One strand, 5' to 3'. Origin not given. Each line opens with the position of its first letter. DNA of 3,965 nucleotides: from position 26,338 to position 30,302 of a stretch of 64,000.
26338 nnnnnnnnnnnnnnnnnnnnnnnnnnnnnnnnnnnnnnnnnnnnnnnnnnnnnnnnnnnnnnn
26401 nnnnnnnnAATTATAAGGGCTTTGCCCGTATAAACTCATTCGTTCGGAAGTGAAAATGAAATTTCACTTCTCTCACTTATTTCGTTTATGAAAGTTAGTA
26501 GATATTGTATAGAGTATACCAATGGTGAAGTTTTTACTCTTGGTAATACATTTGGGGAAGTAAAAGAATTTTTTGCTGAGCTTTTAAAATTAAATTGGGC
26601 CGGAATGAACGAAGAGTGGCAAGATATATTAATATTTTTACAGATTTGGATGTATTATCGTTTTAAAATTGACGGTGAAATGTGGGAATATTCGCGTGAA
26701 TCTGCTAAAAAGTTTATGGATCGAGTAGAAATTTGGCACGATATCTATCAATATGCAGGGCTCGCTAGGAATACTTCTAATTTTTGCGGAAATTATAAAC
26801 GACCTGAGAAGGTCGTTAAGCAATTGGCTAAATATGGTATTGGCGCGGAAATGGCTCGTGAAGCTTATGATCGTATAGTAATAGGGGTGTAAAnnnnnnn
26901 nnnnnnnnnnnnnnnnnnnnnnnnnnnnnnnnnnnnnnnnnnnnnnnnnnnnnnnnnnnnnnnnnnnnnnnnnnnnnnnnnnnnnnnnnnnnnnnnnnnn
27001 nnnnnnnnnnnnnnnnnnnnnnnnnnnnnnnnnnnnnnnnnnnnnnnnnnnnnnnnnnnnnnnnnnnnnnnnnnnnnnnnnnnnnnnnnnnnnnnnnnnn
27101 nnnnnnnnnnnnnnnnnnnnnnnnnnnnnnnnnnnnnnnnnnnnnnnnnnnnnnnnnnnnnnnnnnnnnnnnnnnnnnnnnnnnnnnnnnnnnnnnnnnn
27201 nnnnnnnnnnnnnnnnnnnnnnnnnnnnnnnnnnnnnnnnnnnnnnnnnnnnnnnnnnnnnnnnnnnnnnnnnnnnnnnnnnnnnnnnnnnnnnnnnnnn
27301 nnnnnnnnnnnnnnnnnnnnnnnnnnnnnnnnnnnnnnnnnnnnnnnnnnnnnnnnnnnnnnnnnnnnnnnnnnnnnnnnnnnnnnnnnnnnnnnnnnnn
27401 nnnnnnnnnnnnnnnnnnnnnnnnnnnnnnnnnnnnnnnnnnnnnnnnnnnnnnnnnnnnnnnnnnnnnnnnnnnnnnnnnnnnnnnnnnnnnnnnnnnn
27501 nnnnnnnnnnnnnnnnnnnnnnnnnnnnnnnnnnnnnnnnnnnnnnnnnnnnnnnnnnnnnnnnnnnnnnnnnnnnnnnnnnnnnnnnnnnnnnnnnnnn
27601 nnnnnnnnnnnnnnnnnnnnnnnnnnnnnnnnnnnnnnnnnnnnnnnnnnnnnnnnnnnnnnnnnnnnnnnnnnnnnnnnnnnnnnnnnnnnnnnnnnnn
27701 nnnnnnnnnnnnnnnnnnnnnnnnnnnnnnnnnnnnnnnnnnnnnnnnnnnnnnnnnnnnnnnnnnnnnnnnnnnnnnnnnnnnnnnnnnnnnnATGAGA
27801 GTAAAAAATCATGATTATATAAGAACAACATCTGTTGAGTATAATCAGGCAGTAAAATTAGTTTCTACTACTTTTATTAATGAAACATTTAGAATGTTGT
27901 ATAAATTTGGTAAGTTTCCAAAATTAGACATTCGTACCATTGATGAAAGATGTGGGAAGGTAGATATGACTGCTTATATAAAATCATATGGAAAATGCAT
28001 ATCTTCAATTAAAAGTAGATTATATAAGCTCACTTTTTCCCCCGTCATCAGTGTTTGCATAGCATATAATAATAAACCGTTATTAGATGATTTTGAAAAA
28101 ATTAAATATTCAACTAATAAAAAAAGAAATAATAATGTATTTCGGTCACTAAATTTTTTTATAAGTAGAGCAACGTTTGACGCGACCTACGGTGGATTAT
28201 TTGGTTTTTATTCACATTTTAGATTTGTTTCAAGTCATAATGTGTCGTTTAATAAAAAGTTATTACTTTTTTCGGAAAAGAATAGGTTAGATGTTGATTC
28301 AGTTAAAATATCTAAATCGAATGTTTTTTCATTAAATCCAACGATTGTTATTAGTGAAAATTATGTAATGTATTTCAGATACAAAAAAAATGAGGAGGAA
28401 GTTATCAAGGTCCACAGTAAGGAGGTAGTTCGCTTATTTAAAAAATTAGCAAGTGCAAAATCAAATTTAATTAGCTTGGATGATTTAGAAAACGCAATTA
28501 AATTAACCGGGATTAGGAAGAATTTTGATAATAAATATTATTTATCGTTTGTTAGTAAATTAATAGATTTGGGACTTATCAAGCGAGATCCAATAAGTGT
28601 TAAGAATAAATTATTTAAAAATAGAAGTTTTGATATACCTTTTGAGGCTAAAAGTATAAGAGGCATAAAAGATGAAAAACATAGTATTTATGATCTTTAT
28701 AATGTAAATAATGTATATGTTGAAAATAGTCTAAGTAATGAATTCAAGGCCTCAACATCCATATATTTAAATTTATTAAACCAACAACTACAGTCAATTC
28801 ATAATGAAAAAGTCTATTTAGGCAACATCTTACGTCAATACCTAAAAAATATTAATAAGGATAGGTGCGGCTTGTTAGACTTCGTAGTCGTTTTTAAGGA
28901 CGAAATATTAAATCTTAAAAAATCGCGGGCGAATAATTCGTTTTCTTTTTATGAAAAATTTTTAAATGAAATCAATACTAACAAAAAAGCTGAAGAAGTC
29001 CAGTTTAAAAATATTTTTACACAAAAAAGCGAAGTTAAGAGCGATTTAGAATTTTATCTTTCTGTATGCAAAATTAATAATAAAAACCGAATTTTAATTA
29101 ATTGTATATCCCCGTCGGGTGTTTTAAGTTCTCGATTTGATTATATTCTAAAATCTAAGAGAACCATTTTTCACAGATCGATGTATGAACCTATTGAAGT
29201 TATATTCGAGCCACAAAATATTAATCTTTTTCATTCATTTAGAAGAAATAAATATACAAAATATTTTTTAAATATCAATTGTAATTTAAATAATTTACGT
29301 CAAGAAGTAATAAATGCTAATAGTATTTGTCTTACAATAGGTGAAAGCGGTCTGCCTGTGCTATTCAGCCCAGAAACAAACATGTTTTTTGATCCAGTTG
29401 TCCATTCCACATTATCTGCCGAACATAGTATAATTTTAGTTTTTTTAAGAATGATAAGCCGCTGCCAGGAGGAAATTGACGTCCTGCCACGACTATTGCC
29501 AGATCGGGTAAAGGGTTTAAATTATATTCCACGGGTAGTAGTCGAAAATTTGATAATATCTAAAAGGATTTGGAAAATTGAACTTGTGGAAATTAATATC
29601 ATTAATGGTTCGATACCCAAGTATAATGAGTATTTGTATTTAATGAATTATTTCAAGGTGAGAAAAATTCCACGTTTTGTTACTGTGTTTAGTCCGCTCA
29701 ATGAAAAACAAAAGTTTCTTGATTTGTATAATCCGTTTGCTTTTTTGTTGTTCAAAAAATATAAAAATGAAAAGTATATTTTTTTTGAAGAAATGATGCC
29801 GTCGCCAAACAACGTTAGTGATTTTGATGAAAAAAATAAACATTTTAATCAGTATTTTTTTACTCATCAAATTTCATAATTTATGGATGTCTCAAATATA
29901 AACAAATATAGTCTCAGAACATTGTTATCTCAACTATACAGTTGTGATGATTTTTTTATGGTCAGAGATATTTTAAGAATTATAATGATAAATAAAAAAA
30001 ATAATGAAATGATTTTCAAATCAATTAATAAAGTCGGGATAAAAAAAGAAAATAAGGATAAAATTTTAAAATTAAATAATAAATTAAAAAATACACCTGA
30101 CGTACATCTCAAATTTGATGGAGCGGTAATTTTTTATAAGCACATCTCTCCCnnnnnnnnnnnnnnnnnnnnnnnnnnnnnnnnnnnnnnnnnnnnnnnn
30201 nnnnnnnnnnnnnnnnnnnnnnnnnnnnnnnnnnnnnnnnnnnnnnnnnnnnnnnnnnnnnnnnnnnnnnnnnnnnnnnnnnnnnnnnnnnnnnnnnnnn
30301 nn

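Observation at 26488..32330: AT-rich five-gene operon with radical SAM enzyme, LanB-C-like protein and large unknown proteins: candidate RiPP-like (split LanB plus rSAM) or otherwise undescribed system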

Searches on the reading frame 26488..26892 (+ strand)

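Call 3: search_protein_families(library=pfam, proteins=[window:26488-26892:+], max_evalue=1)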
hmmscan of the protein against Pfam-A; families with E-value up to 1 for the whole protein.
window:26488-26892:+ (134 aa): 0 families

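Call 4: search_protein_families(library=ncbifam, proteins=[window:26488-26892:+], max_evalue=1)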
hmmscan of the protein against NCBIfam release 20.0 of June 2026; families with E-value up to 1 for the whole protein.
window:26488-26892:+ (134 aa): 1 family
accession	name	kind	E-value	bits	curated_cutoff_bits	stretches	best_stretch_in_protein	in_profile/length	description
NF052641.1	PQLLE_fam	subfamily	0.054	13.2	80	1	88-129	111-152/211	PQLLE family protein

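Call 5: search_protein_families(library=padloc, proteins=[window:26488-26892:+], max_evalue=1)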
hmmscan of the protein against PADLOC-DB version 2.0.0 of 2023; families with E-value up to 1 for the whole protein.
window:26488-26892:+ (134 aa): 0 families

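Call 49: search_protein_families(library=phrogs, proteins=[window:26488-26892:+], max_evalue=0.1)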
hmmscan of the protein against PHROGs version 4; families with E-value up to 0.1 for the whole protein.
window:26488-26892:+ (134 aa): 0 families

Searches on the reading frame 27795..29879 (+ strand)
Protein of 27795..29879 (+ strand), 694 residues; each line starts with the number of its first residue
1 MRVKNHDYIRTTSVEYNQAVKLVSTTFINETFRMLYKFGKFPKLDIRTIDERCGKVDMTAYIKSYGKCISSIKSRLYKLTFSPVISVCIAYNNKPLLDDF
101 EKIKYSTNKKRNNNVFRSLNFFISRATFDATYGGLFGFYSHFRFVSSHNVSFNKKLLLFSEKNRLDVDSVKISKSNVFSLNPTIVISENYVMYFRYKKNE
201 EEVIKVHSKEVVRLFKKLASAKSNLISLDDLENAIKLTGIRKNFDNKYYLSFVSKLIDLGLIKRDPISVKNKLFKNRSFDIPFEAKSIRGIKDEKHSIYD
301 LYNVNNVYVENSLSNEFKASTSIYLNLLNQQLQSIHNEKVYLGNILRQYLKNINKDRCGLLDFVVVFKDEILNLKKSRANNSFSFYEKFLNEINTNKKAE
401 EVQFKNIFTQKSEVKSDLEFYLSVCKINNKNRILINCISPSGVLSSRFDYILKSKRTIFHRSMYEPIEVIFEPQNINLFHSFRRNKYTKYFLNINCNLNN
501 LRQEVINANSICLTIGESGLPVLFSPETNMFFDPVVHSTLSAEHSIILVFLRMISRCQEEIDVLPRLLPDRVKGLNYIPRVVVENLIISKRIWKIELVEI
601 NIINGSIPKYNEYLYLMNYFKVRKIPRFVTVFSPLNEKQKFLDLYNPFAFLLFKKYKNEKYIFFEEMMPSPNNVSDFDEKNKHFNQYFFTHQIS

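Call 3: search_protein_families(library=pfam, proteins=[window:27795-29879:+], max_evalue=1)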
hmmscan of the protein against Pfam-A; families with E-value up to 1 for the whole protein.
window:27795-29879:+ (694 aa): 3 families
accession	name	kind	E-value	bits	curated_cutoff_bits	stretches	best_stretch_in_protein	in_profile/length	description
PF04738.18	Lant_dehydr_N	-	0.00063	18.5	28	1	504-633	505-631/649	Lantibiotic dehydratase, N terminus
PF08030.17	NAD_binding_6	-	0.049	14.1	22.2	1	378-422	44-88/156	Ferric reductase NAD binding domain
PF03727.22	Hexokinase_2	-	0.23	11.2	24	1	340-426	80-158/242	Hexokinase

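Call 4: search_protein_families(library=ncbifam, proteins=[window:27795-29879:+], max_evalue=1)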
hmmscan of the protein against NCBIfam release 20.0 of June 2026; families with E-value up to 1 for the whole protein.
window:27795-29879:+ (694 aa): 0 families

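Call 5: search_protein_families(library=padloc, proteins=[window:27795-29879:+], max_evalue=1)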
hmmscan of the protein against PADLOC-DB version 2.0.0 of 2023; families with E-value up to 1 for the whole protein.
window:27795-29879:+ (694 aa): 0 families

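Call 15: find_homologous_proteins(query=window:27795-29879:+)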
Query window:27795-29879:+ (694 aa): 2 proteins with E <= 0.001 among 8000 candidates.
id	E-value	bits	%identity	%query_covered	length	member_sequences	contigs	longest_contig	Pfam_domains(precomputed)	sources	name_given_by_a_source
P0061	0.0e+0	1519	100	100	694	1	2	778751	-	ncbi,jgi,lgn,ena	ncbi:MAG: hypothetical protein WC725_00495 [Patescibacteria group bacterium]|jgi:hypothetical protei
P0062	2.6e-171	589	43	99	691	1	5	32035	PF04738.19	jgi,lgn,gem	-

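Call 30: search_solved_structures(query=A2, max_evalue=1, show_alignments=2)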
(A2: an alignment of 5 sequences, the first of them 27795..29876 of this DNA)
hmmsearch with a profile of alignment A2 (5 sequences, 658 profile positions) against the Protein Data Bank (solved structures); distinct sequences matched with E-value up to 1: 1.
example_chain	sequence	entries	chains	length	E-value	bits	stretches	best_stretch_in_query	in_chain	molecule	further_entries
6ec7_A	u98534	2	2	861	0.019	16.4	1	545-643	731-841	Lantibiotic dehydratase domain protein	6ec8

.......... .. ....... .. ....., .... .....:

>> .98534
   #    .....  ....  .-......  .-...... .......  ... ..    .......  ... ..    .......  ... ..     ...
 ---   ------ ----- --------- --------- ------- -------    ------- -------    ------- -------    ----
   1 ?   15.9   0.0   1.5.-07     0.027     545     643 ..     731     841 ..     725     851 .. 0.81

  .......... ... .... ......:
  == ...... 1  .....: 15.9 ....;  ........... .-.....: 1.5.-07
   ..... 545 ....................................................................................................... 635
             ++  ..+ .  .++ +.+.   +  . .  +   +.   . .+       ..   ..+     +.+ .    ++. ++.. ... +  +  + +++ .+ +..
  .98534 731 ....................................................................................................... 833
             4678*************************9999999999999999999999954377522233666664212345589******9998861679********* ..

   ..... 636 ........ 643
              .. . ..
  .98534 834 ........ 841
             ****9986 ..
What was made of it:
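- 27795..29879 (+): g3, 694 aa: homologue of the LanB glutamylation (aminoacyl-tRNA-dependent) domain, as a stand-alone 'split LanB' protein. The only PDB sequence hit is TbtB, 6ec7 (call 30).
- On PEARL (LanB_C): An elimination-fold partner is present (g5, probably also g2). g3's C-terminal motif resembles TbtB and shows no E-x-R (call 30).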

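Call 33: search_protein_families(library=pfam, alignment_id=A2, max_evalue=0.01)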
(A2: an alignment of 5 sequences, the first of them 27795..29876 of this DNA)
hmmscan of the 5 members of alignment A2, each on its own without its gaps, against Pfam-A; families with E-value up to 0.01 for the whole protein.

A. member 1, window:27795-29876:+ (694 aa): 1 family
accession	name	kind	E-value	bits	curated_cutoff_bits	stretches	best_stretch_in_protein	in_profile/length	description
PF04738.18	Lant_dehydr_N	-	0.00063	18.5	28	1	504-633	505-631/649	Lantibiotic dehydratase, N terminus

B. families by the number of members that match (of 5 scanned): 2 families
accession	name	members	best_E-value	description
PF04738.18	Lant_dehydr_N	5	5.4e-13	Lantibiotic dehydratase, N terminus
PF10930.13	DUF2737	1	0.0085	Protein of unknown function (DUF2737)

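Call 49: search_protein_families(library=phrogs, proteins=[window:27795-29879:+], max_evalue=0.1)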
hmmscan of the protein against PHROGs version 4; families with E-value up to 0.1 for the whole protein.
window:27795-29879:+ (694 aa): 0 families

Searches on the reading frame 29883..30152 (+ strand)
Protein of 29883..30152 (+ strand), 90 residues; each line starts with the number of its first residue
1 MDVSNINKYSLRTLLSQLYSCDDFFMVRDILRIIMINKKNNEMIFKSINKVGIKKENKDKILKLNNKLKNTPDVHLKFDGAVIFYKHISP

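Call 66: search_protein_families(library=pfam, proteins=[window:29883-30152:+], max_evalue=1)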
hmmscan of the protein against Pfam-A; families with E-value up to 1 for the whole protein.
window:29883-30152:+ (90 aa): 1 family
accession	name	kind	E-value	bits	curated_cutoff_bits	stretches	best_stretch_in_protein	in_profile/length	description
PF01709.26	Transcrip_reg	-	0.0066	16.6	27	1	20-75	97-154/160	TACO1/YebC second and third domain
